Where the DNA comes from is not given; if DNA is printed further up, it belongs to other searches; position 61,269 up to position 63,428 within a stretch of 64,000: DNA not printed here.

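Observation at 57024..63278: DdhC (E1 3-dehydrase) next to an ALS-like ThDP enzyme and a GtrB-like GT2: possible branched 3,6-dideoxyhexose pathway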

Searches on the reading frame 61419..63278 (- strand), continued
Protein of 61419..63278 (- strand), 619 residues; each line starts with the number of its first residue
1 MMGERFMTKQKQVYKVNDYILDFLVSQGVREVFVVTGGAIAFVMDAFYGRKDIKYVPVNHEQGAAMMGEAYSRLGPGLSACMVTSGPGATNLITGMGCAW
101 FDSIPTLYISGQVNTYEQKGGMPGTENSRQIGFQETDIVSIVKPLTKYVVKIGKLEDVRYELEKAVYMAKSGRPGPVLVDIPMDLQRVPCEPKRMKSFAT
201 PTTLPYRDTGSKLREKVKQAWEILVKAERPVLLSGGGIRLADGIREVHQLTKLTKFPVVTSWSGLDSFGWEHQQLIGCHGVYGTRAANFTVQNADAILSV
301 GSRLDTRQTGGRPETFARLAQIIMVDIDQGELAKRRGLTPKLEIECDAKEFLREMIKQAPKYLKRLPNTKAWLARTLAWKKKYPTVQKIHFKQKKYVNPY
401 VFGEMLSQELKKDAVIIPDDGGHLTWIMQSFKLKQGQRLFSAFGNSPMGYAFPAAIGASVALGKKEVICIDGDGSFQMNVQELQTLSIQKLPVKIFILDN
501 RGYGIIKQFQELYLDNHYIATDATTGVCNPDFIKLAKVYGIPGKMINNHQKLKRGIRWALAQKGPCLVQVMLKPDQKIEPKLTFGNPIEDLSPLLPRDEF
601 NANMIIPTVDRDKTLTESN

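Call 46: get_annotated_region(hit=H27, flank=200)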
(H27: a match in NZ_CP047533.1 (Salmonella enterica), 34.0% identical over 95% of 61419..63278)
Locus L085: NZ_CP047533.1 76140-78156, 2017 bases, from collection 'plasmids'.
description: Salmonella enterica subsp. enterica serovar Typhimurium strain SJTUF10484 plasmid unnamedB, complete sequence
organism: Salmonella enterica (NCBI taxid 90371)
taxonomy: Bacteria; Pseudomonadota; Gammaproteobacteria; Enterobacterales; Enterobacteriaceae; Salmonella; Salmonella enterica
host: -; source: Clam; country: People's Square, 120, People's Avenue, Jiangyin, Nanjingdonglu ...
typing (MOB-suite, as given by PLSDB): non-mobilizable
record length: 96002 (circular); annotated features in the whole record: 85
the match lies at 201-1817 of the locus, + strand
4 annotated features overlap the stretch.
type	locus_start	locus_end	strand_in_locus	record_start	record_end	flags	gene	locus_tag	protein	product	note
CDS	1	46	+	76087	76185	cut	ilvL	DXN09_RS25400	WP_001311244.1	ilv operon leader peptide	GO:0031556 - transcriptional attenuation by ribosome [Evidence IEA]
CDS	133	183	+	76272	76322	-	ilvX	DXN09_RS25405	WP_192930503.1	peptide IlvX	-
CDS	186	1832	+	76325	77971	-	ilvG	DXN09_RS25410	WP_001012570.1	acetolactate synthase 2 catalytic subunit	GO:0009082 - branched-chain amino acid biosynthetic process [Evidence IEA]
CDS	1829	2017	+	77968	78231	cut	ilvM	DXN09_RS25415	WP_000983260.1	acetolactate synthase 2 small subunit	-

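Call 47: get_annotated_region(hit=H46, flank=100)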
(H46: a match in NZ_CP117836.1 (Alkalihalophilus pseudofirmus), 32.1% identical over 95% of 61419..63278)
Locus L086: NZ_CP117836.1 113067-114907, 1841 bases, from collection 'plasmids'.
description: Alkalihalophilus pseudofirmus strain DSM 8715 plasmid unnamed, complete sequence
organism: Alkalihalophilus pseudofirmus (NCBI taxid 79885)
taxonomy: Bacteria; Bacillota; Bacilli; Bacillales; Bacillaceae; Alkalihalophilus; Alkalihalophilus pseudofirmus
host: -; source: cell culture,soil; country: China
typing (MOB-suite, as given by PLSDB): non-mobilizable
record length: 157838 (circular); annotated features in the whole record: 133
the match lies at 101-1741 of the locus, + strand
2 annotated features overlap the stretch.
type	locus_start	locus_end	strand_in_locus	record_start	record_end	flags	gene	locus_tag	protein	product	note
CDS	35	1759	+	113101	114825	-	ilvB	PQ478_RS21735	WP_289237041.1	acetolactate synthase large subunit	-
CDS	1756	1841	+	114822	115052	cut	-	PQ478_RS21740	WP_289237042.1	ACT domain-containing protein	-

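Call 48: get_annotated_region(hit=H35, flank=100)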
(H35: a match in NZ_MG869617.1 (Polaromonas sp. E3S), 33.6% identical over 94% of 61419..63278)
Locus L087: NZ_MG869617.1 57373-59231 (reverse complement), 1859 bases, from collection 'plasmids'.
description: Polaromonas sp. E3S plasmid pE3SP1, complete sequence
organism: Polaromonas sp. E3S (NCBI taxid 1840265)
taxonomy: Bacteria; Pseudomonadota; Betaproteobacteria; Burkholderiales; Comamonadaceae; Polaromonas; Polaromonas sp. E3S
host: -; source: Ecology Glacier, King George Island, Antarctica, surface; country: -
typing (MOB-suite, as given by PLSDB): non-mobilizable
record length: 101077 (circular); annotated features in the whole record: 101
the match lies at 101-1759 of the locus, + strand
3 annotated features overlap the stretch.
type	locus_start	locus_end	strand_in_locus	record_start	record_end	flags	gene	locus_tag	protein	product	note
CDS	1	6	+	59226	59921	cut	-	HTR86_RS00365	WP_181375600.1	VIT family protein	-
CDS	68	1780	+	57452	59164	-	ilvB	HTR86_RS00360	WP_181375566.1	biosynthetic-type acetolactate synthase large subunit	GO:0009097 - isoleucine biosynthetic process [Evidence IEA]; GO:0009099 - valine biosynthetic process [Evidence IEA]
CDS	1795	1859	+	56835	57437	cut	ilvN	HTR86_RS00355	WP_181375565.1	acetolactate synthase small subunit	GO:0009082 - branched-chain amino acid biosynthetic process [Evidence IEA]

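Call 50: find_encoding_contigs(protein=P0012, flank=10000, max_places=1)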
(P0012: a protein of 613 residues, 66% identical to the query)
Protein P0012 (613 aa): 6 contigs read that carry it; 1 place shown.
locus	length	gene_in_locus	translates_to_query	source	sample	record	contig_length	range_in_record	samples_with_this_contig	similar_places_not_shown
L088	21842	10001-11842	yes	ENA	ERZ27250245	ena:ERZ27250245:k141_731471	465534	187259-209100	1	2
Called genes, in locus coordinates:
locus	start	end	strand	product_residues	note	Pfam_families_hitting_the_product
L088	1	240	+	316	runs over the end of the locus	PF01073:3Beta_HSD, PF01370:Epimerase, PF02719:Polysacc_synt_2, PF04321:RmlD_sub_bind, PF08659:KR (weak), PF16363:GDP_Man_Dehyd, PF13460:NAD_binding_10 (weak), PF07993:NAD_binding_4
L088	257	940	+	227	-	PF00535:Glycos_transf_2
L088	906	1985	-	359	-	PF03102:NeuB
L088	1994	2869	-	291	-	PF01370:Epimerase, PF04321:RmlD_sub_bind, PF07993:NAD_binding_4 (faint), PF16363:GDP_Man_Dehyd, PF02719:Polysacc_synt_2 (weak)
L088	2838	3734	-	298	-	PF01073:3Beta_HSD (faint), PF01370:Epimerase, PF04321:RmlD_sub_bind, PF16363:GDP_Man_Dehyd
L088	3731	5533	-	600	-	PF02776:TPP_enzyme_N, PF00205:TPP_enzyme_M, PF02775:TPP_enzyme_C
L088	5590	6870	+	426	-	PF02558:ApbA (weak), PF03446:NAD_binding_2 (weak), PF03721:UDPG_MGDP_dh_N, PF00984:UDPG_MGDP_dh, PF03720:UDPG_MGDP_dh_C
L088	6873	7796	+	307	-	PF01073:3Beta_HSD, PF01370:Epimerase, PF02719:Polysacc_synt_2, PF04321:RmlD_sub_bind, PF05368:NmrA, PF13460:NAD_binding_10, PF16363:GDP_Man_Dehyd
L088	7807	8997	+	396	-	PF03848:TehB (faint), PF13489:Methyltransf_23, PF08241:Methyltransf_11, PF08242:Methyltransf_12, PF13649:Methyltransf_25, PF13847:Methyltransf_31, PF22674:C2185-like_N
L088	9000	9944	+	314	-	PF00535:Glycos_transf_2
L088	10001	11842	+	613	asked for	PF02776:TPP_enzyme_N, PF00205:TPP_enzyme_M, PF02775:TPP_enzyme_C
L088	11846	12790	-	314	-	PF00535:Glycos_transf_2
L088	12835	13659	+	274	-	PF00456:Transketolase_N, PF00676:E1_dh (weak), PF09364:XFP_N (weak), PF02775:TPP_enzyme_C (faint), PF13292:DXP_synthase_N (weak)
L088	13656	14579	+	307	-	PF02779:Transket_pyr, PF02780:Transketolase_C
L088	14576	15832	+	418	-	PF01041:DegT_DnrJ_EryC1, PF01212:Beta_elim_lyase (weak)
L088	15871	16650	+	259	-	PF01061:ABC2_membrane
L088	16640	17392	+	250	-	PF00005:ABC_tran, PF13304:AAA_21 (faint)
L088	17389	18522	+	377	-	PF13439:Glyco_transf_4, PF20706:GT4-conflict, PF00534:Glycos_transf_1, PF13692:Glyco_trans_1_4, PF13524:Glyco_trans_1_2 (weak)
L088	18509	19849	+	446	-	PF00534:Glycos_transf_1, PF13692:Glyco_trans_1_4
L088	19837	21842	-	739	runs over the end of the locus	-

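Call 51: find_encoding_contigs(protein=P0014, flank=10000, max_places=1)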
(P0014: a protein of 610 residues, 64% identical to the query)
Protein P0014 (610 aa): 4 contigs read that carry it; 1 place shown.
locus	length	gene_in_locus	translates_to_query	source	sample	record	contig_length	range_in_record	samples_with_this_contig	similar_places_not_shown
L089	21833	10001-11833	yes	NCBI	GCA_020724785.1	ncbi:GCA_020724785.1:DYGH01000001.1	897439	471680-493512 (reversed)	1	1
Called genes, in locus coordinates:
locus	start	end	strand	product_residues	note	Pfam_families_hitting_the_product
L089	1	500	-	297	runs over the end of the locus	PF00535:Glycos_transf_2, PF10111:Glyco_tranf_2_2 (weak)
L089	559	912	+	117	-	PF00892:EamA (weak)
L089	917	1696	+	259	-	PF00483:NTP_transferase, PF12804:NTP_transf_3 (weak)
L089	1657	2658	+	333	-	PF01073:3Beta_HSD, PF01370:Epimerase, PF02719:Polysacc_synt_2, PF04321:RmlD_sub_bind, PF05368:NmrA (faint), PF16363:GDP_Man_Dehyd, PF13460:NAD_binding_10 (weak), PF07993:NAD_binding_4 (weak)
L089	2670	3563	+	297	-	PF00696:AA_kinase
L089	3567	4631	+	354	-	PF03447:NAD_binding_3 (weak), PF00742:Homoserine_dh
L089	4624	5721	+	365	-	PF01118:Semialdhyde_dh, PF02774:Semialdhyde_dhC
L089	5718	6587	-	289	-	PF01073:3Beta_HSD (faint), PF01370:Epimerase, PF04321:RmlD_sub_bind (weak), PF16363:GDP_Man_Dehyd (faint)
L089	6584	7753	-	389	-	PF00155:Aminotran_1_2, PF01053:Cys_Met_Meta_PP (weak)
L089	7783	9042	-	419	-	-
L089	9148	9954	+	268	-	PF00459:Inositol_P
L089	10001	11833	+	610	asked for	PF02776:TPP_enzyme_N, PF00205:TPP_enzyme_M, PF02775:TPP_enzyme_C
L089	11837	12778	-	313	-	PF00535:Glycos_transf_2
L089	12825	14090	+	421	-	PF01041:DegT_DnrJ_EryC1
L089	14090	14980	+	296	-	PF00892:EamA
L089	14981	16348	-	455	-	-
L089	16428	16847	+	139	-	-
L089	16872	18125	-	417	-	-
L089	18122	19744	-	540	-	-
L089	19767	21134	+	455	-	PF13231:PMT_2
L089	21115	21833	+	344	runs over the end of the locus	PF00132:Hexapep, PF14602:Hexapep_2 (weak)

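Call 52: find_homologous_proteins(query=L001:4546-5634:+, max_evalue=1e-40)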
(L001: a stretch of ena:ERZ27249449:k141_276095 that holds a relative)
Query L001:4546-5634:+ (362 aa): 8000 proteins with E <= 1e-40 among 8000 candidates; the best 120 are listed.
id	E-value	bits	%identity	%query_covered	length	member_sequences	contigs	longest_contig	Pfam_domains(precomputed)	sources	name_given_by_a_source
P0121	4.5e-193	659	80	99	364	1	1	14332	PF02774.24,PF01118.31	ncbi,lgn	ncbi:MAG: aspartate-semialdehyde dehydrogenase [bacterium]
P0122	3.7e-190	650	82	96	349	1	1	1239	PF02774.24,PF01118.31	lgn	-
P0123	1.0e-187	642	79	99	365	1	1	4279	PF02774.24,PF01118.31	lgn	-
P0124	2.8e-187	640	78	99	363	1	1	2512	PF02774.24,PF01118.31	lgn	-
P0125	2.4e-172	591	75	99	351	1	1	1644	PF02800.26,PF02774.24,PF01118.31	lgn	-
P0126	9.6e-162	556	69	99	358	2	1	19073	PF02774.24,PF01118.31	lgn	-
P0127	1.4e-161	556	70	99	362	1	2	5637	PF02774.24,PF01118.31,PF03435.25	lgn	-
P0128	2.5e-161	555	68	100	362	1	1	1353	PF02774.24,PF01118.31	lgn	-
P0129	4.1e-161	554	69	99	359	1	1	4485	PF02774.24,PF01118.31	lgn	-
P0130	9.9e-161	553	68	100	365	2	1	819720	PF02774.24,PF01118.31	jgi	-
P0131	6.2e-160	550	69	99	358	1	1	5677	PF02774.24,PF01118.31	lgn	-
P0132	2.6e-159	548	68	99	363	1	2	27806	PF01113.27,PF02774.24,PF01118.31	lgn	-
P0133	1.1e-158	546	69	99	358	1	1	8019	PF02774.24,PF01118.31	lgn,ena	-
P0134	2.9e-158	545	69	99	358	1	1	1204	PF02774.24,PF01118.31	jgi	jgi:aspartate-semialdehyde dehydrogenase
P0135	2.1e-157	542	69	99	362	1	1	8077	PF02774.24,PF01118.31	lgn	-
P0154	2.4e-154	532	68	99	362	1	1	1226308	PF02774.24,PF01118.31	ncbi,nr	ncbi:aspartate-semialdehyde dehydrogenase [Candidatus Saccharibacteria bacterium]|nr:MAG: aspartate-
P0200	1.3e-150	520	65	99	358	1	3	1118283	PF02774.24,PF01118.31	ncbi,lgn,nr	ncbi:aspartate-semialdehyde dehydrogenase [Candidatus Gottesmanbacteria bacterium]|nr:aspartate-semi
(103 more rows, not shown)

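Call 53: find_encoding_contigs(protein=P0121, flank=10000, max_places=3)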
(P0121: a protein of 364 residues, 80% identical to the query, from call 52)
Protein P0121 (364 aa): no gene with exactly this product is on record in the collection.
